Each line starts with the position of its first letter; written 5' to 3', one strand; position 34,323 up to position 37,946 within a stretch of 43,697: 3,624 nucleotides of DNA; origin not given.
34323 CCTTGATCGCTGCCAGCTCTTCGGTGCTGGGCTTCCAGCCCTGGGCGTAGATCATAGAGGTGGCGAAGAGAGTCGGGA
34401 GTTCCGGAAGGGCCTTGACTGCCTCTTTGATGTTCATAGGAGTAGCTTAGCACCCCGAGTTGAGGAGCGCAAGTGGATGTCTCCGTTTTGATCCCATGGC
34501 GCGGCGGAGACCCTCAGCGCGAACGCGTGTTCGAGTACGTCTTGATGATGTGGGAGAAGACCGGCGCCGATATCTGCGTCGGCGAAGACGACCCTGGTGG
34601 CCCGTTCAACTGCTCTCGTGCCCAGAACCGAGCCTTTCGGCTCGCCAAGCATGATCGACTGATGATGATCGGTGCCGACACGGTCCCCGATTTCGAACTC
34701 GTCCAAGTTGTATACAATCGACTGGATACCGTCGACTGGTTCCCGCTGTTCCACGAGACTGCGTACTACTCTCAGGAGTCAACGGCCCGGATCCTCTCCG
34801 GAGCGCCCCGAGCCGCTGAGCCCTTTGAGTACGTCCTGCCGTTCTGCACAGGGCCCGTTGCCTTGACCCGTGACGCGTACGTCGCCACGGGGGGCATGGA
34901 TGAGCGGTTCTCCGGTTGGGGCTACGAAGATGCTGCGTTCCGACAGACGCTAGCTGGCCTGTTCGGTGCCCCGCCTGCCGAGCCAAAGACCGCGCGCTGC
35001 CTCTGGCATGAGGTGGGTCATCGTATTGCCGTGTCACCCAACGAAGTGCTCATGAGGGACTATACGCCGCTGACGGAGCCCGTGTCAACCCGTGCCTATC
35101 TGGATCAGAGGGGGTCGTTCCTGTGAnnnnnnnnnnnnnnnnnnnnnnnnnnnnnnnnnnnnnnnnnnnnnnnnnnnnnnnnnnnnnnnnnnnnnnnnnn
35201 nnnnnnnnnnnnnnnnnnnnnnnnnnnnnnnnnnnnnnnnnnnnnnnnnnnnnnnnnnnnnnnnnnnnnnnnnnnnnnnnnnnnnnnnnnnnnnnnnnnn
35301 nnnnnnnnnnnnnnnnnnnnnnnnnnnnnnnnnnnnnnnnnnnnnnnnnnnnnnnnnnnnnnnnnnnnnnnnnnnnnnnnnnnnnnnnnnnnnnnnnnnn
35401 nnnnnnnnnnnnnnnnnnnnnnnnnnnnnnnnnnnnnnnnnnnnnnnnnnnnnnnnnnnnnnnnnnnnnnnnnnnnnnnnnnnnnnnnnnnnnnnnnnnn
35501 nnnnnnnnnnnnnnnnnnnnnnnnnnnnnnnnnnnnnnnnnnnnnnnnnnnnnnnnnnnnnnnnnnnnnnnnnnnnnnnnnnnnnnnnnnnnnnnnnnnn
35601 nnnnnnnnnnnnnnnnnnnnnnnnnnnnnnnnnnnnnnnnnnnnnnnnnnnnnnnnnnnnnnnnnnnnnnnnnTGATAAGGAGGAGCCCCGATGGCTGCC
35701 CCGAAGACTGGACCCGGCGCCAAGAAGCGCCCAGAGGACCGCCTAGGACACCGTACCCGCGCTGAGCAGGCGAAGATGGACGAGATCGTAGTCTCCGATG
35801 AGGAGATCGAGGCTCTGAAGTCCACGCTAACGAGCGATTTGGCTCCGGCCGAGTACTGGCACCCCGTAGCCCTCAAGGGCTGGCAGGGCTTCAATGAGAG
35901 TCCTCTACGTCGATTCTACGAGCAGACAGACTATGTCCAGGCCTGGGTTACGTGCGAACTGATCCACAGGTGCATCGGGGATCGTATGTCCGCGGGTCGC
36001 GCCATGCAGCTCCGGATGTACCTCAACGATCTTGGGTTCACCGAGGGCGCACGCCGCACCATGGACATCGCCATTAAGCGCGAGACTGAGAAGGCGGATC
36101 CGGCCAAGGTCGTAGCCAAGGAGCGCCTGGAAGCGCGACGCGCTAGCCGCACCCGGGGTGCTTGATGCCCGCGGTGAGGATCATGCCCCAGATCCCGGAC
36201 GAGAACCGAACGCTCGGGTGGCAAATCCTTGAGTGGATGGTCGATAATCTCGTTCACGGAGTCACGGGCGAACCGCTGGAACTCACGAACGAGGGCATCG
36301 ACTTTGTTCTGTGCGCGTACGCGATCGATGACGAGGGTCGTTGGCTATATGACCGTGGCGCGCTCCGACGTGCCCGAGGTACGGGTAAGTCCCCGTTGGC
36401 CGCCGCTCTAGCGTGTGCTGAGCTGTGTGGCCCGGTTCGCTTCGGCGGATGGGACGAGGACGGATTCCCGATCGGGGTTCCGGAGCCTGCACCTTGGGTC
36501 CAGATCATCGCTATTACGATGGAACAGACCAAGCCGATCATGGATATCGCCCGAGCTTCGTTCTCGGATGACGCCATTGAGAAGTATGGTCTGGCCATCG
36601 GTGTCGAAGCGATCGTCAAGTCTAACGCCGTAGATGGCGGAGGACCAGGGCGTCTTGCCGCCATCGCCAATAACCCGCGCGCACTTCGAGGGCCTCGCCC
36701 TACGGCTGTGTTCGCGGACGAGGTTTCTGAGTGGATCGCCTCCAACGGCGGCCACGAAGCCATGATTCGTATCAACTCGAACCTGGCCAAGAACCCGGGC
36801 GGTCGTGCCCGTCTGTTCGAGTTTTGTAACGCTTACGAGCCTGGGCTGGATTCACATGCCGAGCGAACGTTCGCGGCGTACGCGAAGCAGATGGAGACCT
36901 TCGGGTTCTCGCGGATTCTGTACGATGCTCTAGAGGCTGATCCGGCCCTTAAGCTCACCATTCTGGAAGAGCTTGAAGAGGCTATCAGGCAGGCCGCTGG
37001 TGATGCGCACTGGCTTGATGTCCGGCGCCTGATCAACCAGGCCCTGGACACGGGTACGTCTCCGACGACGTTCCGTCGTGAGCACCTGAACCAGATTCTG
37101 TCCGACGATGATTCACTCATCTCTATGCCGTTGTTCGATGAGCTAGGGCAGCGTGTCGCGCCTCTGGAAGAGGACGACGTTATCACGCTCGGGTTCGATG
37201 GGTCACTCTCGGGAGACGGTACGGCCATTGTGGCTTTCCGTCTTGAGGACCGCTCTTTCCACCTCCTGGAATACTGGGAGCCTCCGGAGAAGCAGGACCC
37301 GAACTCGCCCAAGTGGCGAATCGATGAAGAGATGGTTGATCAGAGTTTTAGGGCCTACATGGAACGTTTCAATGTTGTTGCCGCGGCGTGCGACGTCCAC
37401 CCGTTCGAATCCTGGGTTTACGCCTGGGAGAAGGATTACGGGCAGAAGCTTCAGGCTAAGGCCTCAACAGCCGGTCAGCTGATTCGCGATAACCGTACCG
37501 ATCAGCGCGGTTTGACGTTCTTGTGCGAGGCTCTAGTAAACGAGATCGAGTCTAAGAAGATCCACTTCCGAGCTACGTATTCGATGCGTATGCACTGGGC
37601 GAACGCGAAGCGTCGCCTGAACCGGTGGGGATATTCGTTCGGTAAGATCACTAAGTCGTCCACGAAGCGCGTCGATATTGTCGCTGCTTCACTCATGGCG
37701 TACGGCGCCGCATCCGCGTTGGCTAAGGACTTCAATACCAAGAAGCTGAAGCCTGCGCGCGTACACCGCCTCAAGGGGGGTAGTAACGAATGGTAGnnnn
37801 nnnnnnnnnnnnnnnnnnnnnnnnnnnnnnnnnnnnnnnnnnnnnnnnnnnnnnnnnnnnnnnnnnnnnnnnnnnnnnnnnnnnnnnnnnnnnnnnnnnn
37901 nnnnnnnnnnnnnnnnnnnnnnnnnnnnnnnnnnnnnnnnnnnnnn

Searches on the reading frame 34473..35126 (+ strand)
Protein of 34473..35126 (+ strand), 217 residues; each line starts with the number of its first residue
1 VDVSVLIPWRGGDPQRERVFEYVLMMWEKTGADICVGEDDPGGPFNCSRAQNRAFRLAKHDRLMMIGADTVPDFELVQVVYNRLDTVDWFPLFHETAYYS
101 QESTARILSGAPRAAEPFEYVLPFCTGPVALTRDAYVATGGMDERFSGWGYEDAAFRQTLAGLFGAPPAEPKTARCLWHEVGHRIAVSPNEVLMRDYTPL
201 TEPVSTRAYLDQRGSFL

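Call 41: search_protein_families(library=phrogs, proteins=[window:34473-35126:+], max_evalue=0.001)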
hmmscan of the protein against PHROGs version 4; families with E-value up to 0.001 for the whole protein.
window:34473-35126:+ (217 aa): 1 family
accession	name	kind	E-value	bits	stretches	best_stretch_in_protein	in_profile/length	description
phrog_1721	-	moron, auxiliary metabolic gene and host takeover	4e-18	67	1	1-157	2-168/232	galactosyl transferase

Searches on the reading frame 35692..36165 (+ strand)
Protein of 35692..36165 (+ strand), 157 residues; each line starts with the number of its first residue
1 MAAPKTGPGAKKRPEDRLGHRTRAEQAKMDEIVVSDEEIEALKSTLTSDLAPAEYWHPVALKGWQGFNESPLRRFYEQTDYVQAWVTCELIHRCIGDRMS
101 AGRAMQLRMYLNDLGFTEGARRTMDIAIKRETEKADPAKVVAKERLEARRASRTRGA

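Call 41: search_protein_families(library=phrogs, proteins=[window:35692-36165:+], max_evalue=0.001)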
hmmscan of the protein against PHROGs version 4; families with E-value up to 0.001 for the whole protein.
window:35692-36165:+ (157 aa): 1 family
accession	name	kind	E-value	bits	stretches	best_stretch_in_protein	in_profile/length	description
phrog_226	-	tail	2.3e-18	67.5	1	7-153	5-147/157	minor tail protein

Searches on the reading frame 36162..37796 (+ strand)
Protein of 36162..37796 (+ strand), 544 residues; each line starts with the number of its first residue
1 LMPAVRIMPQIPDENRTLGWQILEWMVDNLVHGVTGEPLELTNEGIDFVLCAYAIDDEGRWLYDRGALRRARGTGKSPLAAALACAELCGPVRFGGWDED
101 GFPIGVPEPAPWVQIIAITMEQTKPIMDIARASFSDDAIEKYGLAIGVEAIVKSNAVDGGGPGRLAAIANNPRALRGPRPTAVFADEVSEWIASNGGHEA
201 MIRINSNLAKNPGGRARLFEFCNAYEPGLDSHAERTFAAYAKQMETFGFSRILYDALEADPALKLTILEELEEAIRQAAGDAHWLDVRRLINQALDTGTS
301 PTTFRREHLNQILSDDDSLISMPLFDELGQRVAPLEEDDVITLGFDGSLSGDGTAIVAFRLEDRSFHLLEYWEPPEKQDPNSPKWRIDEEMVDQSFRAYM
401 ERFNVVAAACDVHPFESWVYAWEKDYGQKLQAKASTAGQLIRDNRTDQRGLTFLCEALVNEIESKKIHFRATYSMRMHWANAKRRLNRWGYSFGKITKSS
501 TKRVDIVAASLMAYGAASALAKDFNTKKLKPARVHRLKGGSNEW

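Call 41: search_protein_families(library=phrogs, proteins=[window:36162-37796:+], max_evalue=0.001)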
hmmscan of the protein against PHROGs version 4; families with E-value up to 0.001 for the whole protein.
window:36162-37796:+ (544 aa): 4 families
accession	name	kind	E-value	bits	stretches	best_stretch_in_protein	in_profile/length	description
phrog_9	-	head and packaging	2.1e-65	223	1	11-528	71-674/812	terminase large subunit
phrog_2699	-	head and packaging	1.3e-09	38.3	1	387-523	175-299/315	terminase large subunit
phrog_19179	-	head and packaging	1.3e-07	32.2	0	100-289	131-303/347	terminase large subunit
phrog_21277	-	head and packaging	4.4e-06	27.5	1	340-519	16-186/208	terminase large subunit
